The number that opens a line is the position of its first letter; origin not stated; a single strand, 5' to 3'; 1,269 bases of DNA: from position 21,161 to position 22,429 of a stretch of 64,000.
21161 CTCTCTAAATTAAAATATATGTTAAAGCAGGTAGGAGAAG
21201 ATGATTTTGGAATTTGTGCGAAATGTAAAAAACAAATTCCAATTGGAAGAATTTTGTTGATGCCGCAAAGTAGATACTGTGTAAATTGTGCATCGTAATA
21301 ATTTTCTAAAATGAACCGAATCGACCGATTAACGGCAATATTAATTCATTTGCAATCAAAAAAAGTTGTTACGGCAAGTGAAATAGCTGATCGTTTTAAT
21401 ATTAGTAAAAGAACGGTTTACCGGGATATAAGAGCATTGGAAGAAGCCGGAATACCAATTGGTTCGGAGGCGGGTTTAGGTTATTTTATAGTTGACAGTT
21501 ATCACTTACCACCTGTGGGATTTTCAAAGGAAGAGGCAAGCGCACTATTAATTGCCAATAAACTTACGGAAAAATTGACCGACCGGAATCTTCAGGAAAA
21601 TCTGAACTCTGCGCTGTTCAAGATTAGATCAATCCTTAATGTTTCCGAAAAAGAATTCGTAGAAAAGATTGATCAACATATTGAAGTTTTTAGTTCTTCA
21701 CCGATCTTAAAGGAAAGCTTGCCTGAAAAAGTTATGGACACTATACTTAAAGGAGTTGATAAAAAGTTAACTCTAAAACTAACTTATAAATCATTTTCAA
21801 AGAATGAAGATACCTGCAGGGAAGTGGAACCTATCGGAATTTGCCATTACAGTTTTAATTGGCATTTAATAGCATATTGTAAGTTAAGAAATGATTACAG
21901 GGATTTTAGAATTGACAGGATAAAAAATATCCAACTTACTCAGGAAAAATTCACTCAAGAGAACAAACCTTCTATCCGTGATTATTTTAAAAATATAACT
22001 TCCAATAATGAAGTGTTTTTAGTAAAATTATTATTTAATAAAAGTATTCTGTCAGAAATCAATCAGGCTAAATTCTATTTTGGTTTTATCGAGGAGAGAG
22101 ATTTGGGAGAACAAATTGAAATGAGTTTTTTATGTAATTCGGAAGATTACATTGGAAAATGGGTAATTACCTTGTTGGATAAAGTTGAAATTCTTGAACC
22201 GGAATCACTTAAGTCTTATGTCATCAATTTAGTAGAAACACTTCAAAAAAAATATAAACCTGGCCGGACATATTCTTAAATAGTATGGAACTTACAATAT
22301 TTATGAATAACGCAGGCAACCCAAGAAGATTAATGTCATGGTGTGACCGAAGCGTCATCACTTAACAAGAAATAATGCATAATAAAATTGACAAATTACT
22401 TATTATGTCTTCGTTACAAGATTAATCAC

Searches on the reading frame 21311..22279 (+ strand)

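Call 98: search_protein_families(library=pfam, proteins=[window:21311-22279:+], max_evalue=0.00001)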
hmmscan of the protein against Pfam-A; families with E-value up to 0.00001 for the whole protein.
window:21311-22279:+ (322 aa): 6 families
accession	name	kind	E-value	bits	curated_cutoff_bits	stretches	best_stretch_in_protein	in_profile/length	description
PF13280.12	WYL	-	2.3e-18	66.4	21.8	1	141-208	2-69/70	WYL domain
PF08279.18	HTH_11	-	2.4e-17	63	25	1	6-58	1-54/55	HTH domain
PF12840.13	HTH_20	-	9.1e-09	35.6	27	1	10-48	9-47/51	Helix-turn-helix domain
PF19187.6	HTH_PafC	-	4.2e-08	33.5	32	0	3-52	2-50/115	PafC helix-turn-helix domain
PF08220.18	HTH_DeoR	-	1.8e-06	28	21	1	6-48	1-43/57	DeoR-like helix-turn-helix domain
PF13412.12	HTH_24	-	6.7e-06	26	21.9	0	9-48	7-46/48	Winged helix-turn-helix DNA-binding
